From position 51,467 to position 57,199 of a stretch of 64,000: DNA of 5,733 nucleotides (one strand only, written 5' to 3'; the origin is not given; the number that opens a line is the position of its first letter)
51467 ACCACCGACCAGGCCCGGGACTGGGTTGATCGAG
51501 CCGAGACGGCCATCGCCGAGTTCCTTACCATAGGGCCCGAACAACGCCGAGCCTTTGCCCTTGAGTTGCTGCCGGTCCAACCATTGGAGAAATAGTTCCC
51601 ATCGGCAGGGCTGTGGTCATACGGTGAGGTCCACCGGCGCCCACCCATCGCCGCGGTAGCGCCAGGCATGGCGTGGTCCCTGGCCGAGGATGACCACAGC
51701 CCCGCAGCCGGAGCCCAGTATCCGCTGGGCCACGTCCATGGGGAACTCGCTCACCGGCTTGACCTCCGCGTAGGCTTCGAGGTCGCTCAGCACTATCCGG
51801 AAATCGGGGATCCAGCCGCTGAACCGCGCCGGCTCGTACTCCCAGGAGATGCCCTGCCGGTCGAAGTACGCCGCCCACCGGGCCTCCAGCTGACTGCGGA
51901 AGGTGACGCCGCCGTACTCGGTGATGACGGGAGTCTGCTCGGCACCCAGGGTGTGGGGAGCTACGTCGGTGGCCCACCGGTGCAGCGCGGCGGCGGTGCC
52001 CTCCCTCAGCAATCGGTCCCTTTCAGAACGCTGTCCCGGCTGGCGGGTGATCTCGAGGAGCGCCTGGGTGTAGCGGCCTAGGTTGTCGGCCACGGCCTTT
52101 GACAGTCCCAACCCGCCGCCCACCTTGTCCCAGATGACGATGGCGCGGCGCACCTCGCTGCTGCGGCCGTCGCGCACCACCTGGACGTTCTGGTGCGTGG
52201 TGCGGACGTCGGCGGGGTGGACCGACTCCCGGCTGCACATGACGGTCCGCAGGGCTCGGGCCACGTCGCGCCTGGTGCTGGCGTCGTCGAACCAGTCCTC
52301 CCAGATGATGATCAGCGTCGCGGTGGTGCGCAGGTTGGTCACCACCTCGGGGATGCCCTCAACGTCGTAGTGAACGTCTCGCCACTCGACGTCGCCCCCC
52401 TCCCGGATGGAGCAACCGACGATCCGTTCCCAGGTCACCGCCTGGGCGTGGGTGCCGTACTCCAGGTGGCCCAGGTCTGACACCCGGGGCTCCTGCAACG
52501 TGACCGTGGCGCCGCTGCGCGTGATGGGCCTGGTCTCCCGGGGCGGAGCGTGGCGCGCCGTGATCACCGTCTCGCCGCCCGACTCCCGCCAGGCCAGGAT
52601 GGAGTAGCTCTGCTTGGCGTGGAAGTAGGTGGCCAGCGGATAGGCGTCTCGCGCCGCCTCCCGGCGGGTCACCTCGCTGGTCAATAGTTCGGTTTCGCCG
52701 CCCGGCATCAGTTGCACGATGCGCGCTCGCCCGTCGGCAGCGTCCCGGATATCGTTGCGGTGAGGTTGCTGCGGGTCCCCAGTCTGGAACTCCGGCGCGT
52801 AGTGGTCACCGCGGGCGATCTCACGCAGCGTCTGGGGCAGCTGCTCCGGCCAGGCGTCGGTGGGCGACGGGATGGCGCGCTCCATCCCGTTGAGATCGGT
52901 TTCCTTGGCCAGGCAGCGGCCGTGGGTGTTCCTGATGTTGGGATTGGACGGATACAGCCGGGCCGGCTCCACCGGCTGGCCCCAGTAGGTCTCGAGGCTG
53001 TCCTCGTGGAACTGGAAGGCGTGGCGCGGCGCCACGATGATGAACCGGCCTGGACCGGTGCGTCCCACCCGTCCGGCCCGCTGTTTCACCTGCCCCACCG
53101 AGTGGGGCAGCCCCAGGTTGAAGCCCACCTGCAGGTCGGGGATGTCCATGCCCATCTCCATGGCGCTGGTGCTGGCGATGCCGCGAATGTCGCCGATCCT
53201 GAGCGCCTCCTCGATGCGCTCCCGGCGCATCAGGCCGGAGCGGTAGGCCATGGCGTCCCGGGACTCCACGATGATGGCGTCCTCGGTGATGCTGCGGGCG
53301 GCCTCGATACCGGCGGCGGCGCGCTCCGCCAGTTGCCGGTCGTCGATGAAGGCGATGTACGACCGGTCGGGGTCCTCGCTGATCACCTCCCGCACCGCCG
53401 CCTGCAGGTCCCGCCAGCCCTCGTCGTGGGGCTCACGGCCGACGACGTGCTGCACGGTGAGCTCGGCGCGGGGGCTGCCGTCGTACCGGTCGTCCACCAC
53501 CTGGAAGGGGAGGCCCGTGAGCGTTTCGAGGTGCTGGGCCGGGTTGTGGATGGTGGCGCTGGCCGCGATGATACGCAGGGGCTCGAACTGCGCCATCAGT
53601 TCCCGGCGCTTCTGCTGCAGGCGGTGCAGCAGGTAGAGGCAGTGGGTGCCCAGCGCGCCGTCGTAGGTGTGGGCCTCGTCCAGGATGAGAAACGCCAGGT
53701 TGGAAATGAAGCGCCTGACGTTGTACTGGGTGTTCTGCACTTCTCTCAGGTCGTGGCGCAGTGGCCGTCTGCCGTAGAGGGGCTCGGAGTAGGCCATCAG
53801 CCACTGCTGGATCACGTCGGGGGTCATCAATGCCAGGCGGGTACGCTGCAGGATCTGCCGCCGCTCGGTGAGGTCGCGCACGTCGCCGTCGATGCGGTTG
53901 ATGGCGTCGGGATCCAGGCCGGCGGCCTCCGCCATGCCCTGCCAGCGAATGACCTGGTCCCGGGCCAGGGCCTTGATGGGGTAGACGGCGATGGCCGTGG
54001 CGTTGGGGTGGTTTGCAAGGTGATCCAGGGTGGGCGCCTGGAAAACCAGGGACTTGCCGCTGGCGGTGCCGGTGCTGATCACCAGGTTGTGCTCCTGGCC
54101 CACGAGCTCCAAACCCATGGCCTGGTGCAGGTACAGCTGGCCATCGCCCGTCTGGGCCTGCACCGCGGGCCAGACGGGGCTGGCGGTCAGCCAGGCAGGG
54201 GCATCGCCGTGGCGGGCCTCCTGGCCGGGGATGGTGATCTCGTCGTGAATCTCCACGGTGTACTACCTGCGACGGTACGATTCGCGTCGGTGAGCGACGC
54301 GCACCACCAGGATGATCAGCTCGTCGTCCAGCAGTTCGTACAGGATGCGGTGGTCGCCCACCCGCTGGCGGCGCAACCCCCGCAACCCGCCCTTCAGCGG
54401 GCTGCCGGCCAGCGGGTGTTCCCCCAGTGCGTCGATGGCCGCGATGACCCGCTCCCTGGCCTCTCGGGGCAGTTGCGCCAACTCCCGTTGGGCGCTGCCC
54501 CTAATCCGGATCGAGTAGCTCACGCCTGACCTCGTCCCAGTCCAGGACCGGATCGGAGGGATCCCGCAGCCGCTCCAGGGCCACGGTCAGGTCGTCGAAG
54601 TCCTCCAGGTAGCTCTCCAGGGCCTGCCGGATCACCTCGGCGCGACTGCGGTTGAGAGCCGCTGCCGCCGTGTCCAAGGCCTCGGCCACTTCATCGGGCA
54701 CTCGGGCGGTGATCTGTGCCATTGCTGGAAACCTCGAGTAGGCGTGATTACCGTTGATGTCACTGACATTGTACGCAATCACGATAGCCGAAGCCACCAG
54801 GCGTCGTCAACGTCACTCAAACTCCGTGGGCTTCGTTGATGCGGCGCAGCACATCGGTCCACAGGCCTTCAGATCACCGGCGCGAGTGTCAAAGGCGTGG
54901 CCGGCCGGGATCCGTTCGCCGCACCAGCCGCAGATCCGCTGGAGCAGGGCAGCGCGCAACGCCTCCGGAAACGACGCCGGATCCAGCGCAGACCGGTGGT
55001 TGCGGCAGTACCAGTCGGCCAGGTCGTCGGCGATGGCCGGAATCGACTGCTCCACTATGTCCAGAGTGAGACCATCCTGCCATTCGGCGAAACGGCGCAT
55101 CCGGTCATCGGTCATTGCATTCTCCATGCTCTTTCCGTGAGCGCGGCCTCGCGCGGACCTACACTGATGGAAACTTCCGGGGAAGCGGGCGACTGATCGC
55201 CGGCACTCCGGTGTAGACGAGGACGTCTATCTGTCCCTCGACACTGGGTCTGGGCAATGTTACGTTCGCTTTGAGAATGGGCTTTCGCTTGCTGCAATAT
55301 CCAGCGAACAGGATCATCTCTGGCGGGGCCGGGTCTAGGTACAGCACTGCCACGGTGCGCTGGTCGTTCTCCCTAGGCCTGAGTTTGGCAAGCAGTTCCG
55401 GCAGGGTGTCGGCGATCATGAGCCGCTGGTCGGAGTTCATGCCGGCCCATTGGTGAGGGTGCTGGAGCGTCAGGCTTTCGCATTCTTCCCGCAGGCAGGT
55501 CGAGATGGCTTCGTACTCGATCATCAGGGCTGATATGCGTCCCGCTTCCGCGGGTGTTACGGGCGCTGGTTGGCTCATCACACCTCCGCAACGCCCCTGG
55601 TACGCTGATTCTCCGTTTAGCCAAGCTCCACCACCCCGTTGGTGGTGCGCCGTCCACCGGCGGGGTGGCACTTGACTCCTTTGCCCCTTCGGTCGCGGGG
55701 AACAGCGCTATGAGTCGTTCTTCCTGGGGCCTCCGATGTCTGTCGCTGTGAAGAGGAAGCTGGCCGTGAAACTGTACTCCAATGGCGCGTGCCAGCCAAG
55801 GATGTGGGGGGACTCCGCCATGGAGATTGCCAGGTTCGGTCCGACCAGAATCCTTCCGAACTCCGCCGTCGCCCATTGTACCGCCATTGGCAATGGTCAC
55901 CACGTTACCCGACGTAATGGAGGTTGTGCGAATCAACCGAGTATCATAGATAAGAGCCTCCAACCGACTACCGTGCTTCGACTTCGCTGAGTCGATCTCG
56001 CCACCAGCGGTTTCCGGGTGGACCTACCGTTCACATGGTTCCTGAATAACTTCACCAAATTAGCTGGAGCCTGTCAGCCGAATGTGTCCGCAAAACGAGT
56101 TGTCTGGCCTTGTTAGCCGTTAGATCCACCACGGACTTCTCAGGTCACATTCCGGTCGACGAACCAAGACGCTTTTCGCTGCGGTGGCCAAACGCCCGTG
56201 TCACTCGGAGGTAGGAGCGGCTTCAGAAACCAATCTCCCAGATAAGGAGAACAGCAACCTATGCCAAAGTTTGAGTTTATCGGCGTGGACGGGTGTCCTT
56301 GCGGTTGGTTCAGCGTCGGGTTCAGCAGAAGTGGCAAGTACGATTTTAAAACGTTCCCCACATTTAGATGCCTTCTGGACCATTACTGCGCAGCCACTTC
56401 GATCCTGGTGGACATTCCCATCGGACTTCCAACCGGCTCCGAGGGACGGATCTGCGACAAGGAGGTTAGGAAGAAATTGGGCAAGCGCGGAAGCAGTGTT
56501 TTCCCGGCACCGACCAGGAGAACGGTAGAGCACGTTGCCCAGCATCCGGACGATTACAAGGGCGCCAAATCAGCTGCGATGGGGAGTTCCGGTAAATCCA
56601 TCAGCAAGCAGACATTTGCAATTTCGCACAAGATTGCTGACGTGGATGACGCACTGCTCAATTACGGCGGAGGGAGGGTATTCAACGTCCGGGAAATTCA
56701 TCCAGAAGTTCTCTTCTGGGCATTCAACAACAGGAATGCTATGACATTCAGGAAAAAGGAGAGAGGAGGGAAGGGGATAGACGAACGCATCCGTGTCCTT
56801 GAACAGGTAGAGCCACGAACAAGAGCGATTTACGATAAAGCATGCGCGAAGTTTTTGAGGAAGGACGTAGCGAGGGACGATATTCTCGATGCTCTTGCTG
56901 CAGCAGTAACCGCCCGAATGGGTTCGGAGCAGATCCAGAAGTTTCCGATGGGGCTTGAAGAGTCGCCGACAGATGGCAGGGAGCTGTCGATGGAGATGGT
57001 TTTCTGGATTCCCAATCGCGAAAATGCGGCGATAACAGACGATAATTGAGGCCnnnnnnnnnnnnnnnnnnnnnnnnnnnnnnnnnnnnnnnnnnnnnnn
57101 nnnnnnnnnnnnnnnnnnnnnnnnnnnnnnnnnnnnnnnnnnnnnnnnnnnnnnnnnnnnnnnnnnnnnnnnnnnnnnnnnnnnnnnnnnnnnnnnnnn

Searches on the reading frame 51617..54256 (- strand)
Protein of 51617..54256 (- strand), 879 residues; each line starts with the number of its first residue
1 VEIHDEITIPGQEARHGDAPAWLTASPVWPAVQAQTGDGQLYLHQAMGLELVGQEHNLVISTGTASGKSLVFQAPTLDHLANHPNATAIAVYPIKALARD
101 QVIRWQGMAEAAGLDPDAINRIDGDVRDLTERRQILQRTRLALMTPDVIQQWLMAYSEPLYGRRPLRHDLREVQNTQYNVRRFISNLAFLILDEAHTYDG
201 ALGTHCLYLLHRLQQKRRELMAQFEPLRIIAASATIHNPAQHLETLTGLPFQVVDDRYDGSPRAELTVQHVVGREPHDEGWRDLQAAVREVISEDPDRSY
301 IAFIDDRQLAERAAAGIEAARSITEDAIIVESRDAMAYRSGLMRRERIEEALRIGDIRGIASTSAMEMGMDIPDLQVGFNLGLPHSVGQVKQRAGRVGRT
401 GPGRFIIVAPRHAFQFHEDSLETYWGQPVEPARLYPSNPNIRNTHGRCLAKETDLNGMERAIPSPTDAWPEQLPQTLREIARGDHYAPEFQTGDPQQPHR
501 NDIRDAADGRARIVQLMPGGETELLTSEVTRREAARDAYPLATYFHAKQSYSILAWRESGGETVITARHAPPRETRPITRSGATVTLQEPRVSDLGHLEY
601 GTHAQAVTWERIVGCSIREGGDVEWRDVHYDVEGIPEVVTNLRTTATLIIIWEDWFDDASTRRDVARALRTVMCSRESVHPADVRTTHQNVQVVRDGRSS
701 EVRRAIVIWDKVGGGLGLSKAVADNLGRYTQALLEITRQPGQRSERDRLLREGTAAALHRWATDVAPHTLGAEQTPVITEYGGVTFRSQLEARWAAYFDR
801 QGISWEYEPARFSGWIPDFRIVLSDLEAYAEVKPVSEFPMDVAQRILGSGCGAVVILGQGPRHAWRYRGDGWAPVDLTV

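Call 9: search_protein_families(library=padloc, proteins=[window:51617-54256:-], max_evalue=0.01)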
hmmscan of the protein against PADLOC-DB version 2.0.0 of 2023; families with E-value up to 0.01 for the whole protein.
window:51617-54256:- (879 aa): 35 families (the best 25 are shown)
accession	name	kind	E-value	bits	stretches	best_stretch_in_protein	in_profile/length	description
PDLC03960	SngC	-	3.5e-27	93.5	1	51-418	36-381/720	-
PDLC02503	BrxHI|BrxHII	-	1.1e-19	68.2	1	45-399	29-341/698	BrxHI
PDLC00037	DruE3|DruE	-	1.9e-17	60.3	3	346-403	1046-1103/2055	SNF2 family N-terminal domain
PDLC00035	DruE3|DruE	-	3.2e-17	59.6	2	37-246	99-309/1460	SNF2 family N-terminal domain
PDLC00013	DruE1|DruE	-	6.2e-16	55.5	2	185-241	315-368/1776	SNF2 family N-terminal domain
PDLC03928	PsyrT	-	2e-13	47.5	2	334-407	267-342/689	-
PDLC02896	DpdJ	-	6.4e-13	45.3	2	186-253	368-429/1487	DpdJ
PDLC02870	DpdF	-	5e-12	43.1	1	46-401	21-321/534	DpdF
PDLC00015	DruE2|DruE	-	7.8e-12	41.7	2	186-254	335-402/1887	SNF2 family N-terminal domain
PDLC00036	DruE3|DruE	-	1e-11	40.7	1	41-240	93-289/2023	SNF2 family N-terminal domain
PDLC00051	DruE4|DruE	-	1.5e-11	40.6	2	189-240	324-374/1829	SNF2 family N-terminal domain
PDLC02501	BrxHI|BrxHII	-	4.2e-11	39.7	1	54-400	37-342/925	BrxHI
PDLC02864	DpdF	-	4.4e-11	40.3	2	329-401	255-329/610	DpdF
PDLC02570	DrmA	-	2.9e-09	33.8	1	190-248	413-473/851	DrmA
PDLC02865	DpdF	-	4.7e-09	32.4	1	286-408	966-1079/1499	DpdF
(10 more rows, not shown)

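Call 96: search_protein_families(library=pfam, proteins=[window:51617-54256:-], max_evalue=0.0001)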
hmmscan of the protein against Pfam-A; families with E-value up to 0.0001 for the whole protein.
window:51617-54256:- (879 aa): 2 families
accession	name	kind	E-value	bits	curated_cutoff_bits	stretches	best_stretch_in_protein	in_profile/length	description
PF00270.35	DEAD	-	1.5e-20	74.1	26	1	44-239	3-163/167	DEAD/DEAH box helicase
PF00271.37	Helicase_C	-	1.7e-10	41.6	23.5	1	344-401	53-110/110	Helicase conserved C-terminal domain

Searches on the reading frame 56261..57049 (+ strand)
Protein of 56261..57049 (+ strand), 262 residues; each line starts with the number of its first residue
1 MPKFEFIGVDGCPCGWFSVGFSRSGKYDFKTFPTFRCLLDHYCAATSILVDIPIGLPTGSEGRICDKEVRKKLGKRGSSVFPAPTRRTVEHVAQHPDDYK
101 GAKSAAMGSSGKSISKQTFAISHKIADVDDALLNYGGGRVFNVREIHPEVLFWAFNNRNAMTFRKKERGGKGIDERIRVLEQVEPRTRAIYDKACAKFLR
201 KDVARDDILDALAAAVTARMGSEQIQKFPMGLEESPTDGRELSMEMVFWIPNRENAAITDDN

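Call 8: search_protein_families(library=pfam, proteins=[window:56261-57049:+], max_evalue=0.01)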
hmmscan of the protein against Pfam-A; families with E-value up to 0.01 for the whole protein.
window:56261-57049:+ (262 aa): 1 family
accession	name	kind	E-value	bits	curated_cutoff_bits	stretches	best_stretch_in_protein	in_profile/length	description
PF04250.19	DUF429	-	7.3e-44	150.5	23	1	8-229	1-209/214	Protein of unknown function (DUF429)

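Call 9: search_protein_families(library=padloc, proteins=[window:56261-57049:+], max_evalue=0.01)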
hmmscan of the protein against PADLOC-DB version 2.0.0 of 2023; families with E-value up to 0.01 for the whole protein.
window:56261-57049:+ (262 aa): 0 families
